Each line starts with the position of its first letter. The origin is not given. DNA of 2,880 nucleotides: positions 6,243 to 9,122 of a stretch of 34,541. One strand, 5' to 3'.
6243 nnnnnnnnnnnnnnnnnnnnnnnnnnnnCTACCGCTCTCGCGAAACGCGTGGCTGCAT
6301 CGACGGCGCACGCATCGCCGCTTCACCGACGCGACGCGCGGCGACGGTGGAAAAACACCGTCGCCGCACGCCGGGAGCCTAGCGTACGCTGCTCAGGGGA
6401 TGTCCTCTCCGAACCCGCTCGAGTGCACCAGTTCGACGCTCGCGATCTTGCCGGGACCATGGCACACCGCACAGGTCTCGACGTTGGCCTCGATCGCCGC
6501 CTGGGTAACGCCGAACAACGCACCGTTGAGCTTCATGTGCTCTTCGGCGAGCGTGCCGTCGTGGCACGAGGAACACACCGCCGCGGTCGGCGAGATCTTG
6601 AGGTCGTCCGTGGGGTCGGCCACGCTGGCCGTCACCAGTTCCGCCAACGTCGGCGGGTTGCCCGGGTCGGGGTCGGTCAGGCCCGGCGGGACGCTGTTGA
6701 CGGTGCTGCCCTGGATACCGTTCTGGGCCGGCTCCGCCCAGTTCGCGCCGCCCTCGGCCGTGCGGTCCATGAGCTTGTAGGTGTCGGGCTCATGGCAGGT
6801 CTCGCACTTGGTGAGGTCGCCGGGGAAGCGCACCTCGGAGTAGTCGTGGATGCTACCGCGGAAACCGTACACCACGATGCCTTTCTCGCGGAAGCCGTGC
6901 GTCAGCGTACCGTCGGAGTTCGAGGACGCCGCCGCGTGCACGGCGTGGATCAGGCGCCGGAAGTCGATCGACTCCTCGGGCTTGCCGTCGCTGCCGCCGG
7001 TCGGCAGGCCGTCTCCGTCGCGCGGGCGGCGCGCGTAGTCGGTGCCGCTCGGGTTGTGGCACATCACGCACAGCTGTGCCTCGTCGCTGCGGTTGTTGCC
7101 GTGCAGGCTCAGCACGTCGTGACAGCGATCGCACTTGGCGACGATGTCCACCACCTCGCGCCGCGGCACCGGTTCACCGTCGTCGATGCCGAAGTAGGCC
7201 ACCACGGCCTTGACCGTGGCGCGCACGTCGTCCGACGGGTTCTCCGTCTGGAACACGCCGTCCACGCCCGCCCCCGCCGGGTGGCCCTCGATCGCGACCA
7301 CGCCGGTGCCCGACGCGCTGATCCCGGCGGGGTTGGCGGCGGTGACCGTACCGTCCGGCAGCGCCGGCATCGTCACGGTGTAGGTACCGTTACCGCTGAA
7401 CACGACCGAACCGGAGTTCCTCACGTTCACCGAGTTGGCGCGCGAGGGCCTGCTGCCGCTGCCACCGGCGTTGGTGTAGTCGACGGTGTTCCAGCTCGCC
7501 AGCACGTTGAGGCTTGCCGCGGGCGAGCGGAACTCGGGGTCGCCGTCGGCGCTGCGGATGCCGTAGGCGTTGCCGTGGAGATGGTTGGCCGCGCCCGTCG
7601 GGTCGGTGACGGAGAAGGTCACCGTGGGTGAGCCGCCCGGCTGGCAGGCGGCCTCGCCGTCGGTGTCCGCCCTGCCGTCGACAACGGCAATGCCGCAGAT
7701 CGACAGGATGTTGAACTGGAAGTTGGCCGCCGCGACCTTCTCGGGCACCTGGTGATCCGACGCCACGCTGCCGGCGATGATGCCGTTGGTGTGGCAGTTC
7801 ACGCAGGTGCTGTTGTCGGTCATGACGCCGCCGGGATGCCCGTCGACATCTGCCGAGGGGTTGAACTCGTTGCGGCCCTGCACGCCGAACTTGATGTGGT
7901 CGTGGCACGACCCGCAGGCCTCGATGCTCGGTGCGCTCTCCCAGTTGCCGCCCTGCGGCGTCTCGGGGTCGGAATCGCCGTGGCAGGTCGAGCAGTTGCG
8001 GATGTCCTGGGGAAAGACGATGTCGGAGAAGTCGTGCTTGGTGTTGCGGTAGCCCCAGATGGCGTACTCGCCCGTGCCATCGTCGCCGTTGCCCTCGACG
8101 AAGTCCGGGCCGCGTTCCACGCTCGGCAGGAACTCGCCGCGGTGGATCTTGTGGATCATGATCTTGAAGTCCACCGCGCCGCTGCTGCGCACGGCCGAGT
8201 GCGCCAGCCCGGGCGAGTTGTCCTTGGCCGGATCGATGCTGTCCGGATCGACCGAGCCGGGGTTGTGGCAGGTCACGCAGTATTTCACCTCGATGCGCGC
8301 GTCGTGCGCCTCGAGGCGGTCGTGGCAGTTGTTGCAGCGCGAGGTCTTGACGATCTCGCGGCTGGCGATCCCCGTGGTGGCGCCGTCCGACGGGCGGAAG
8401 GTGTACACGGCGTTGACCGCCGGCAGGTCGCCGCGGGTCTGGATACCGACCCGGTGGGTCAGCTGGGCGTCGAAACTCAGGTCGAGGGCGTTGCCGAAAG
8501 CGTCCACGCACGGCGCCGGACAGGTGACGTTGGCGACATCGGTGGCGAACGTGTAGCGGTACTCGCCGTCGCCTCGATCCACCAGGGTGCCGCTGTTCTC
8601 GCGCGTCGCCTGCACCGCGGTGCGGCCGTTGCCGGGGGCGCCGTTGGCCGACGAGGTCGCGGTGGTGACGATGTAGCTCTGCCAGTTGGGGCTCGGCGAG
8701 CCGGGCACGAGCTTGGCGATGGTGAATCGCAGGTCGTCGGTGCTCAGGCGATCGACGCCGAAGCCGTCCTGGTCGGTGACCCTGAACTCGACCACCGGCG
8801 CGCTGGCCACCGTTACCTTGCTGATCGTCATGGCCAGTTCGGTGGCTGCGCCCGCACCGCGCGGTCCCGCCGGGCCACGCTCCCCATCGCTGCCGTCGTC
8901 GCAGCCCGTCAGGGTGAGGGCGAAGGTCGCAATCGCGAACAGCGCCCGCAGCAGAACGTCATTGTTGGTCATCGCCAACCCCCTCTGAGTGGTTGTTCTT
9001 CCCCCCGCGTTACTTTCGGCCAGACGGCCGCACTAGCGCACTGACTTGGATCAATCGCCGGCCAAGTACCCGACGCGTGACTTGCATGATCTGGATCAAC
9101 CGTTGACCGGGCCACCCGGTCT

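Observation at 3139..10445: Complete, self-contained Mtr-type porin-cytochrome extracellular electron-transfer module (26 haem motifs in 5 genes)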

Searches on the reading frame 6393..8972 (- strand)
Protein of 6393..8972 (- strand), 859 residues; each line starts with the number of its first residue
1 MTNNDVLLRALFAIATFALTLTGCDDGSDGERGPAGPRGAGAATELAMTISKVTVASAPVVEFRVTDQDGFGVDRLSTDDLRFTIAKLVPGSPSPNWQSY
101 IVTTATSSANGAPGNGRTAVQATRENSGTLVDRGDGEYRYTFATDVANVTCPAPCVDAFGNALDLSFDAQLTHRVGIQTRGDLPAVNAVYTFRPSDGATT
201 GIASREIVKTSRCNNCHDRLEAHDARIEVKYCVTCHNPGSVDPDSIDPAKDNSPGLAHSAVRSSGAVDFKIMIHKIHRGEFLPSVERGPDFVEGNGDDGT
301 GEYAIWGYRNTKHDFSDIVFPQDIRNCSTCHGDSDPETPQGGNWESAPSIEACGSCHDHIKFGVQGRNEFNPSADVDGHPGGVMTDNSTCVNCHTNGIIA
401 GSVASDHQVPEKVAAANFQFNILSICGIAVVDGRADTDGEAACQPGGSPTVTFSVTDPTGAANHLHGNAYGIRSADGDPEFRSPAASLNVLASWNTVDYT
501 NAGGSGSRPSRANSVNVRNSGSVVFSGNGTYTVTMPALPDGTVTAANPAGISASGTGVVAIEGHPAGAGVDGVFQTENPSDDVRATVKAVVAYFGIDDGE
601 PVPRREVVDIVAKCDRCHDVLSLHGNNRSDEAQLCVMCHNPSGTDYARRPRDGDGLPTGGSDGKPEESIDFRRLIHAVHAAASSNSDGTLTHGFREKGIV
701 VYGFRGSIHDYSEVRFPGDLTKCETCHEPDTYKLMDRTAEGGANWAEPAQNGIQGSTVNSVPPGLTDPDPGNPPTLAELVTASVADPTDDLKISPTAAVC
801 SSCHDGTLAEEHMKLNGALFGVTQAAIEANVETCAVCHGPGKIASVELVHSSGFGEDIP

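Call 4: search_protein_families(library=pfam, proteins=[window:6393-8972:-], max_evalue=0.01)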
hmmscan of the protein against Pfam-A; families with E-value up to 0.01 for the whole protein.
window:6393-8972:- (859 aa): 7 families
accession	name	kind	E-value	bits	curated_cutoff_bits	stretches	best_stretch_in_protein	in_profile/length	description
PF22113.1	Mtrc-MtrF_II-IV_dom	-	9.2e-60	201.6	30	2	605-851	1-176/176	Outer membrane cytochrome MtrC/MtrF-like, domains II/IV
PF14522.11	Cytochrome_C7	-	1.7e-14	53.8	24.8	1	324-395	13-67/67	Cytochrome c7 and related cytochrome c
PF22112.2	OmcA-like_N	-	4.3e-12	46.6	27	1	57-199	12-167/167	OmcA-like N-terminal domain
PF14537.11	Cytochrom_c3_2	-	1.9e-11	44.7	25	1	326-395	8-65/79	Cytochrome c3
PF02085.21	Cytochrom_CIII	-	7.7e-06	26.6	22.9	0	326-396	32-84/101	Class III cytochrome C family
PF09699.15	Paired_CXXCH_1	-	0.00049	20.2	20.6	0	326-359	8-38/41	Doubled CXXCH motif (Paired_CXXCH_1)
PF22678.1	Cytochrom_c_NrfB-like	-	0.0048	17.8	27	0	353-396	1-42/89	Cytochrome c-type protein NrfB-like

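Call 5: search_protein_families(library=ncbifam, proteins=[window:6393-8972:-], max_evalue=0.01)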
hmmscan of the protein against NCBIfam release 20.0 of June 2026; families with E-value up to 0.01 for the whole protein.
window:6393-8972:- (859 aa): 4 families
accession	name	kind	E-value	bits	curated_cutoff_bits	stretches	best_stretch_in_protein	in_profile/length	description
TIGR03507.1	decahem_SO1788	subfamily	4.4e-151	504.6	209.3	1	53-850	2-672/672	OmcA/MtrC family decaheme c-type cytochrome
TIGR03508.1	decahem_SO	subfamily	0.00038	20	192.2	0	798-842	3-45/258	DmsE family decaheme c-type cytochrome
NF045713.1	CxxCH_16_HmcA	equivalog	0.0012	17.6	400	0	204-261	356-412/541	sulfate respiration complex hexadecaheme cytochrome HmcA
TIGR04257.1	nanowire_3heme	domain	0.0037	17.4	40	0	321-359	21-60/75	c(7)-type cytochrome triheme domain-containing protein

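Call 8: find_homologous_proteins(query=window:6393-8972:-)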
Query window:6393-8972:- (859 aa): 1796 proteins with E <= 0.001 among 8000 candidates; the best 120 are listed.
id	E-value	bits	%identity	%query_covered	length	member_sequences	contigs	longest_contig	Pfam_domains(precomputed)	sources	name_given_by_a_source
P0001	0.0e+0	1974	99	100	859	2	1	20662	PF14537.12,PF22112.3,PF02085.22,PF14522.12,PF22113.2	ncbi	-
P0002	0.0e+0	1174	64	100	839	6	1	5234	PF14537.12,PF22112.3,PF14522.12,PF22113.2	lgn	-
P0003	0.0e+0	1154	61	99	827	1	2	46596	PF14537.12,PF22112.3,PF14522.12,PF22113.2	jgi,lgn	-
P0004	0.0e+0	1148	63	95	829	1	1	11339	PF14537.12,PF22112.3,PF14522.12,PF22113.2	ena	-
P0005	0.0e+0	1137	62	99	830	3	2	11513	PF14537.12,PF22112.3,PF14522.12,PF22113.2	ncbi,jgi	ncbi:MAG: OmcA/MtrC family decaheme c-type cytochrome [Gammaproteobacteria bacterium]|jgi:OmcA/MtrC 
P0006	0.0e+0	1126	61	99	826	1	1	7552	PF14537.12,PF22112.3,PF22111.3,PF14522.12,PF22113.2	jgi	jgi:OmcA/MtrC family decaheme c-type cytochrome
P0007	0.0e+0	1119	62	99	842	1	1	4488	PF14537.12,PF22112.3,PF14522.12,PF22113.2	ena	-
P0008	0.0e+0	1107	60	99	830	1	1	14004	PF14537.12,PF22112.3,PF14522.12,PF22113.2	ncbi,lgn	-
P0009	0.0e+0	1107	62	98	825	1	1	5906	PF22112.3,PF14522.12,PF22113.2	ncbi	-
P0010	0.0e+0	1093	60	100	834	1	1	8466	PF14537.12,PF22112.3,PF14522.12,PF22113.2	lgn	-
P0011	0.0e+0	1089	60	99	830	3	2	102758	PF14537.12,PF22112.3,PF14522.12,PF22113.2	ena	-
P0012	0.0e+0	1080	59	99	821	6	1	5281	PF22112.3,PF14522.12,PF22113.2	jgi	-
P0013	0.0e+0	1072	58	99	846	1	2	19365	PF14537.12,PF22112.3,PF14522.12,PF22113.2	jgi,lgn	-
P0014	0.0e+0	1055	58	99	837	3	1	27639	PF09699.16,PF14537.12,PF22112.3,PF14522.12,PF22113.2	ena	-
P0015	0.0e+0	1045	57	99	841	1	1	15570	PF09699.16,PF14537.12,PF22112.3,PF14522.12,PF22113.2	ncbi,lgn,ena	-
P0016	0.0e+0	1034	56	100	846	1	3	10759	PF09699.16,PF14537.12,PF22112.3,PF22111.3,PF14522.12,PF22113.2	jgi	-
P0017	2.1e-291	987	55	99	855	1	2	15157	PF14537.12,PF22112.3,PF14522.12,PF22113.2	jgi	-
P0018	3.2e-288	977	61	85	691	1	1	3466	PF14537.12,PF22112.3,PF14522.12,PF22113.2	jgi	jgi:OmcA/MtrC family decaheme c-type cytochrome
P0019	5.6e-278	943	56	99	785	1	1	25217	PF14537.12,PF22112.3,PF22111.3,PF02085.22,PF14522.12,PF22113.2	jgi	-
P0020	2.9e-260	884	53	98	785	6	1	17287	PF09699.16,PF14537.12,PF22112.3,PF22111.3,PF02085.22,PF14522.12,PF22113.2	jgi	jgi:OmcA/MtrC family decaheme c-type cytochrome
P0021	1.6e-258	878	53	95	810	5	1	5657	PF14537.12,PF22112.3,PF22111.3,PF02085.22,PF14522.12,PF22113.2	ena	-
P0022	4.8e-256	870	54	99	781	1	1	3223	PF09699.16,PF14537.12,PF22112.3,PF22111.3,PF14522.12,PF22113.2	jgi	-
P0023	1.3e-255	869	52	99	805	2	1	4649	PF09699.16,PF14537.12,PF22112.3,PF14522.12,PF22113.2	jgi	jgi:OmcA/MtrC family decaheme c-type cytochrome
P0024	2.3e-253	861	51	100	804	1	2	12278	PF09699.16,PF14537.12,PF22112.3,PF14522.12,PF22113.2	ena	-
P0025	2.8e-253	861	53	99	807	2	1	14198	PF14537.12,PF22112.3,PF02085.22,PF14522.12,PF22113.2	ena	-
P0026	1.4e-252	859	52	99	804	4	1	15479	PF09699.16,PF14537.12,PF22112.3,PF14522.12,PF22113.2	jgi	jgi:OmcA/MtrC family decaheme c-type cytochrome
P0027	1.5e-251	855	53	95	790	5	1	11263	PF09699.16,PF14537.12,PF22112.3,PF22111.3,PF02085.22,PF14522.12,PF22113.2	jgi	-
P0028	3.5e-251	854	53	96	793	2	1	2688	PF09699.16,PF14537.12,PF22112.3,PF14522.12,PF22113.2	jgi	-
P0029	3.7e-250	851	51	99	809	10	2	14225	PF09699.16,PF14537.12,PF22112.3,PF22111.3,PF14522.12,PF22113.2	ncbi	-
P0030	6.6e-250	850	51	99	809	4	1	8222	PF09699.16,PF14537.12,PF22112.3,PF22111.3,PF14522.12,PF22113.2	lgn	-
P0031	2.6e-249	848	51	98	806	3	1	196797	PF14537.12,PF22112.3,PF22111.3,PF14522.12,PF22113.2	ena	-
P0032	6.7e-248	843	50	99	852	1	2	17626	PF14537.12,PF22112.3,PF14522.12,PF22113.2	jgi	jgi:OmcA/MtrC family decaheme c-type cytochrome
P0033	1.7e-247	842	52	95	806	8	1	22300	PF09699.16,PF14537.12,PF22112.3,PF22111.3,PF14522.12,PF22113.2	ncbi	ncbi:MAG: OmcA/MtrC family decaheme c-type cytochrome [Thiogranum sp.]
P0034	1.1e-246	839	53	98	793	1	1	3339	PF09699.16,PF14537.12,PF22112.3,PF22111.3,PF02085.22,PF14522.12,PF22113.2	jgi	jgi:OmcA/MtrC family decaheme c-type cytochrome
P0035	2.0e-246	838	51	95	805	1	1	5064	PF14537.12,PF22112.3,PF22111.3,PF14522.12,PF22113.2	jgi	jgi:OmcA/MtrC family decaheme c-type cytochrome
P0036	5.2e-245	834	51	99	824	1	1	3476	PF14537.12,PF22112.3,PF14522.12,PF22113.2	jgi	jgi:OmcA/MtrC family decaheme c-type cytochrome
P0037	9.8e-245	833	51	99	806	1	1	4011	PF09699.16,PF14537.12,PF22112.3,PF14522.12,PF22113.2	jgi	jgi:OmcA/MtrC family decaheme c-type cytochrome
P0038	1.5e-244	832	54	99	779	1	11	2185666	PF09699.16,PF14537.12,PF22112.3,PF22111.3,PF02085.22,PF14522.12,PF22113.2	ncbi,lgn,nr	ncbi:MAG: OmcA/MtrC family decaheme c-type cytochrome [Pseudomonadota bacterium]|nr:MAG: OmcA/MtrC f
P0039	4.3e-244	831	53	99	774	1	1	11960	PF09699.16,PF14537.12,PF22112.3,PF02085.22,PF14522.12,PF22113.2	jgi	jgi:OmcA/MtrC family decaheme c-type cytochrome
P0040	1.6e-243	829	50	100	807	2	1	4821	PF09699.16,PF14537.12,PF22112.3,PF22111.3,PF14522.12,PF22113.2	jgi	-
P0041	7.7e-243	827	50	99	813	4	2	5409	PF14537.12,PF22112.3,PF14522.12,PF22113.2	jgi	-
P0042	1.3e-242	826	53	95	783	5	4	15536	PF14537.12,PF22112.3,PF02085.22,PF14522.12,PF22113.2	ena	-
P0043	9.1e-242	823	51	98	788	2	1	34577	PF09699.16,PF14537.12,PF22112.3,PF14522.12,PF22113.2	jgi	-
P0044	3.3e-241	821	51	95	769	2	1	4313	PF14537.12,PF22112.3,PF22111.3,PF14522.12,PF22113.2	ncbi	ncbi:MAG: OmcA/MtrC family decaheme c-type cytochrome [Gammaproteobacteria bacterium]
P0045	1.2e-240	819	50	95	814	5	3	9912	PF09699.16,PF14537.12,PF22112.3,PF14522.12,PF22113.2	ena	-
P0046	1.6e-240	819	50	99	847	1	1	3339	PF14537.12,PF22112.3,PF14522.12,PF22113.2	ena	-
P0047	4.7e-240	817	50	95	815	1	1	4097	PF09699.16,PF14537.12,PF22112.3,PF22111.3,PF14522.12,PF22113.2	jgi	jgi:OmcA/MtrC family decaheme c-type cytochrome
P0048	6.2e-240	817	49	99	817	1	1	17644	PF14537.12,PF22112.3,PF22111.3,PF14522.12,PF22113.2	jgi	-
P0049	4.5e-239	814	50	98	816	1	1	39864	PF14537.12,PF22112.3,PF14522.12,PF22113.2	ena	-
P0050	2.9e-238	811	51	99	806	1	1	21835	PF09699.16,PF14537.12,PF22112.3,PF14522.12,PF22113.2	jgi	jgi:OmcA/MtrC family decaheme c-type cytochrome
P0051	1.1e-237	810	50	95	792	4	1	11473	PF14537.12,PF22112.3,PF22111.3,PF14522.12,PF22113.2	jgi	jgi:OmcA/MtrC family decaheme c-type cytochrome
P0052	4.0e-235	801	52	93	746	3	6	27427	PF09699.16,PF14537.12,PF22112.3,PF14522.12,PF22113.2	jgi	jgi:OmcA/MtrC family decaheme c-type cytochrome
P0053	4.1e-234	798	50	95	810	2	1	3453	PF14537.12,PF22112.3,PF14522.12,PF22113.2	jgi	jgi:OmcA/MtrC family decaheme c-type cytochrome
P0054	4.8e-234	798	50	97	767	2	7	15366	PF09699.16,PF14537.12,PF22112.3,PF02085.22,PF14522.12,PF22113.2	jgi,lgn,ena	jgi:OmcA/MtrC family decaheme c-type cytochrome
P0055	3.3e-233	795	52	94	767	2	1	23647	PF14537.12,PF22112.3,PF02085.22,PF14522.12,PF22113.2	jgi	jgi:OmcA/MtrC family decaheme c-type cytochrome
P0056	2.3e-232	792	50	95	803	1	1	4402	PF09699.16,PF14537.12,PF22112.3,PF22111.3,PF14522.12,PF22113.2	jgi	jgi:OmcA/MtrC family decaheme c-type cytochrome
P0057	3.7e-232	791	50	99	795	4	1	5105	PF14537.12,PF22112.3,PF22111.3,PF14522.12,PF22113.2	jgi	jgi:OmcA/MtrC family decaheme c-type cytochrome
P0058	2.8e-231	788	52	94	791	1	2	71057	PF09699.16,PF14537.12,PF22112.3,PF22111.3,PF14522.12,PF22113.2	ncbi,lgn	-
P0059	1.3e-229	783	48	99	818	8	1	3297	PF09699.16,PF14537.12,PF22112.3,PF14522.12,PF22113.2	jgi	-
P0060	2.1e-228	779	50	98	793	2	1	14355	PF09699.16,PF14537.12,PF22112.3,PF22111.3,PF02085.22,PF14522.12,PF22113.2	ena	-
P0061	7.4e-228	777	52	94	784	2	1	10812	PF09699.16,PF14537.12,PF22112.3,PF14522.12,PF22113.2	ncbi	-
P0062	8.4e-228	777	50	95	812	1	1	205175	PF09699.16,PF14537.12,PF22112.3,PF22111.3,PF14522.12,PF22113.2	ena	-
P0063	2.2e-226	772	49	99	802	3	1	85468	PF09699.16,PF14537.12,PF22112.3,PF14522.12,PF22113.2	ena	-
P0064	3.8e-226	771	50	94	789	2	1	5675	PF09699.16,PF14537.12,PF22112.3,PF02085.22,PF14522.12,PF22113.2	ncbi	ncbi:MAG: OmcA/MtrC family decaheme c-type cytochrome [Gammaproteobacteria bacterium]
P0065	2.6e-225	769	50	94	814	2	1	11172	PF09699.16,PF14537.12,PF22112.3,PF14522.12,PF22113.2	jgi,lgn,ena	-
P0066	2.1e-224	766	49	99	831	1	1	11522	PF14537.12,PF22112.3,PF22111.3,PF14522.12,PF22113.2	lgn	-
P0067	6.6e-224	764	50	99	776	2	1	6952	PF14537.12,PF22112.3,PF22111.3,PF02085.22,PF14522.12,PF22113.2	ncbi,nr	ncbi:MAG: OmcA/MtrC family decaheme c-type cytochrome [Thiogranum sp.]|nr:OmcA/MtrC family decaheme 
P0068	7.2e-222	757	50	94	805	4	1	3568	PF09699.16,PF14537.12,PF22112.3,PF14522.12,PF22113.2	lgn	-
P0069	4.3e-220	751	62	66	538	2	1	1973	PF14537.12,PF14522.12,PF22113.2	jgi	jgi:OmcA/MtrC family decaheme c-type cytochrome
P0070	4.6e-220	751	48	98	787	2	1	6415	PF14537.12,PF22112.3,PF22111.3,PF14522.12,PF22113.2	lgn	-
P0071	1.2e-219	750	47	99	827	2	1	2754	PF14537.12,PF22112.3,PF02085.22,PF14522.12,PF22113.2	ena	-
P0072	4.2e-219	748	48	98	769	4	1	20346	PF09699.16,PF14537.12,PF22112.3,PF22111.3,PF14522.12,PF22113.2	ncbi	ncbi:MAG: OmcA/MtrC family decaheme c-type cytochrome [Gammaproteobacteria bacterium]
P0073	2.3e-218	746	49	96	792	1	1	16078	PF09699.16,PF14537.12,PF22112.3,PF02085.22,PF14522.12,PF22113.2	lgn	-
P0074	1.5e-216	740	50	94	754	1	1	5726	PF09699.16,PF14537.12,PF22112.3,PF22111.3,PF14522.12,PF22113.2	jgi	jgi:OmcA/MtrC family decaheme c-type cytochrome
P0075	1.6e-216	740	49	94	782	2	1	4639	PF22112.3,PF14522.12,PF22113.2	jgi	-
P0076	6.2e-216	738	48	98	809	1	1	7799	PF09699.16,PF14537.12,PF22112.3,PF22111.3,PF14522.12,PF22113.2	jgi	jgi:OmcA/MtrC family decaheme c-type cytochrome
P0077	2.2e-213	729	49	98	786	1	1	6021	PF09699.16,PF14537.12,PF22112.3,PF22111.3,PF02085.22,PF14522.12,PF22113.2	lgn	-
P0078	5.8e-213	728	50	91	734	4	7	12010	PF09699.16,PF14537.12,PF14522.12,PF22113.2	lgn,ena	-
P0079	1.3e-212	727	47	98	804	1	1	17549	PF09699.16,PF14537.12,PF22112.3,PF22111.3,PF02085.22,PF14522.12,PF22113.2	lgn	-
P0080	1.8e-212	726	46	99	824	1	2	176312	PF14537.12,PF22112.3,PF02085.22,PF14522.12,PF22113.2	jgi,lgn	-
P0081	3.0e-212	725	48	98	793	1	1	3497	PF14537.12,PF22112.3,PF14522.12,PF22113.2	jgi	-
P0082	5.1e-212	725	48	98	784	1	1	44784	PF14537.12,PF22112.3,PF22111.3,PF02085.22,PF14522.12,PF22113.2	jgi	jgi:OmcA/MtrC family decaheme c-type cytochrome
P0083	4.6e-211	721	47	99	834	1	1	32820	PF09699.16,PF14537.12,PF22112.3,PF14522.12,PF22113.2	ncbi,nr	ncbi:MAG: OmcA/MtrC family decaheme c-type cytochrome [Gammaproteobacteria bacterium]|nr:OmcA/MtrC f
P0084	6.8e-211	721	48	97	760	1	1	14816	PF14537.12,PF22112.3,PF22111.3,PF02085.22,PF14522.12,PF22113.2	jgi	-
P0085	1.1e-210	720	49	94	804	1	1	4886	PF14537.12,PF22112.3,PF22111.3,PF02085.22,PF14522.12,PF22113.2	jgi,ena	-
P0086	2.1e-210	719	49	94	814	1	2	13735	PF14537.12,PF22112.3,PF02085.22,PF14522.12,PF22113.2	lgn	-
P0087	2.7e-210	719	46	99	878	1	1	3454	PF14537.12,PF22112.3,PF14522.12,PF22113.2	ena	-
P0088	4.4e-210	718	48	100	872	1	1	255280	PF14537.12,PF22112.3,PF14522.12,PF22113.2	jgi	jgi:OmcA/MtrC family decaheme c-type cytochrome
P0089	7.5e-210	717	49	94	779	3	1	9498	PF14537.12,PF22112.3,PF02085.22,PF14522.12,PF22113.2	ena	-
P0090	8.0e-209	714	48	94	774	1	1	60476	PF09699.16,PF14537.12,PF22112.3,PF02085.22,PF14522.12,PF22113.2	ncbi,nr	ncbi:MAG: OmcA/MtrC family decaheme c-type cytochrome [Thiogranum sp.]|nr:OmcA/MtrC family decaheme 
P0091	1.7e-208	713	48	97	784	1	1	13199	PF09699.16,PF14537.12,PF14522.12,PF22113.2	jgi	jgi:OmcA/MtrC family decaheme c-type cytochrome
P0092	4.5e-208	712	48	98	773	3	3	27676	PF09699.16,PF14537.12,PF22112.3,PF22111.3,PF14522.12,PF22113.2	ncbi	ncbi:MAG: OmcA/MtrC family decaheme c-type cytochrome [Gammaproteobacteria bacterium]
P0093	8.4e-208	711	48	100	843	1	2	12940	PF09699.16,PF14537.12,PF22112.3,PF14522.12,PF22113.2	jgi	jgi:OmcA/MtrC family decaheme c-type cytochrome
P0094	6.4e-207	708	49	94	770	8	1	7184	PF09699.16,PF14537.12,PF22112.3,PF22111.3,PF14522.12,PF22113.2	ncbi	-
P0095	8.1e-207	707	48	94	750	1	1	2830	PF14537.12,PF22112.3,PF22111.3,PF14522.12,PF22113.2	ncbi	-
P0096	8.9e-207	707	49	94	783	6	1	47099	PF09699.16,PF14537.12,PF22112.3,PF22111.3,PF14522.12,PF22113.2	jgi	jgi:OmcA/MtrC family decaheme c-type cytochrome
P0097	3.0e-206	706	47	98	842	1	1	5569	PF09699.16,PF14537.12,PF22112.3,PF14522.12,PF22113.2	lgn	-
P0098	3.0e-206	706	49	94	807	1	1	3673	PF09699.16,PF14537.12,PF22112.3,PF02085.22,PF14522.12,PF22113.2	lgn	-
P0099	3.3e-206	705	46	100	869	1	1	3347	PF09699.16,PF14537.12,PF22112.3,PF14522.12,PF22113.2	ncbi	-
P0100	5.6e-206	705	47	98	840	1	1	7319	PF09699.16,PF14537.12,PF22112.3,PF22111.3,PF14522.12,PF22113.2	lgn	-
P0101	5.6e-206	705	49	98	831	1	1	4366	PF14537.12,PF22112.3,PF22111.3,PF14522.12,PF22113.2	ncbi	-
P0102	1.1e-205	704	46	98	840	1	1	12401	PF09699.16,PF14537.12,PF22112.3,PF14522.12,PF22113.2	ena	-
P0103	2.8e-205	702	46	95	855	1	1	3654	PF14537.12,PF22112.3,PF14522.12,PF22113.2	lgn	-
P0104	5.1e-205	701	46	99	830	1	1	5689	PF09699.16,PF14537.12,PF22112.3,PF22111.3,PF14522.12,PF22113.2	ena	-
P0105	6.5e-205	701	46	98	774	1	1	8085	PF09699.16,PF14537.12,PF22112.3,PF02085.22,PF14522.12,PF22113.2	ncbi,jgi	-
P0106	1.1e-204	700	48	94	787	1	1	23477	PF14537.12,PF22112.3,PF02085.22,PF14522.12,PF22113.2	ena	-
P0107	1.3e-204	700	48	98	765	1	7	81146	PF14537.12,PF22112.3,PF02085.22,PF14522.12,PF22113.2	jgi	jgi:OmcA/MtrC family decaheme c-type cytochrome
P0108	2.1e-204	699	46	97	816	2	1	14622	PF09699.16,PF14537.12,PF22112.3,PF02085.22,PF14522.12,PF22113.2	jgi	jgi:OmcA/MtrC family decaheme c-type cytochrome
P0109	3.5e-204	699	47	97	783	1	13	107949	PF09699.16,PF14537.12,PF22112.3,PF02085.22,PF14522.12,PF22113.2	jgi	jgi:OmcA/MtrC family decaheme c-type cytochrome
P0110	5.9e-204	698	48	98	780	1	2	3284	PF09699.16,PF14537.12,PF22112.3,PF02085.22,PF14522.12,PF22113.2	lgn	-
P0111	8.3e-204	697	48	94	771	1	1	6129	PF09699.16,PF14537.12,PF22112.3,PF22111.3,PF02085.22,PF14522.12,PF22113.2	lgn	-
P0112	2.0e-203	696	49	94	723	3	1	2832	PF09699.16,PF14537.12,PF22112.3,PF22111.3,PF14522.12,PF22113.2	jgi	jgi:OmcA/MtrC family decaheme c-type cytochrome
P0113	3.1e-203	696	47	95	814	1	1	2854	PF09699.16,PF14537.12,PF22112.3,PF14522.12,PF22113.2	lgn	-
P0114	4.6e-203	695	48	94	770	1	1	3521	PF09699.16,PF14537.12,PF22112.3,PF22111.3,PF14522.12,PF22113.2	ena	-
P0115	3.1e-202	692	46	95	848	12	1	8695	PF14537.12,PF22112.3,PF14522.12,PF22113.2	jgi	jgi:OmcA/MtrC family decaheme c-type cytochrome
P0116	8.4e-202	691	49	98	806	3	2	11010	PF09699.16,PF14537.12,PF22112.3,PF02085.22,PF14522.12,PF22113.2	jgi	jgi:OmcA/MtrC family decaheme c-type cytochrome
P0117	1.2e-201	690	47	97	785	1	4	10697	PF09699.16,PF14537.12,PF22112.3,PF02085.22,PF14522.12,PF22113.2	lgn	-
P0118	3.2e-201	689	48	94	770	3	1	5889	PF09699.16,PF14537.12,PF22112.3,PF22111.3,PF14522.12,PF22113.2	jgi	jgi:OmcA/MtrC family decaheme c-type cytochrome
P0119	3.6e-201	689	46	97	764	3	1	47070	PF14537.12,PF22112.3,PF02085.22,PF14522.12,PF22113.2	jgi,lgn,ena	-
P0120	1.8e-200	686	47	98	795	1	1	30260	PF14537.12,PF02085.22,PF14522.12,PF22113.2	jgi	jgi:OmcA/MtrC family decaheme c-type cytochrome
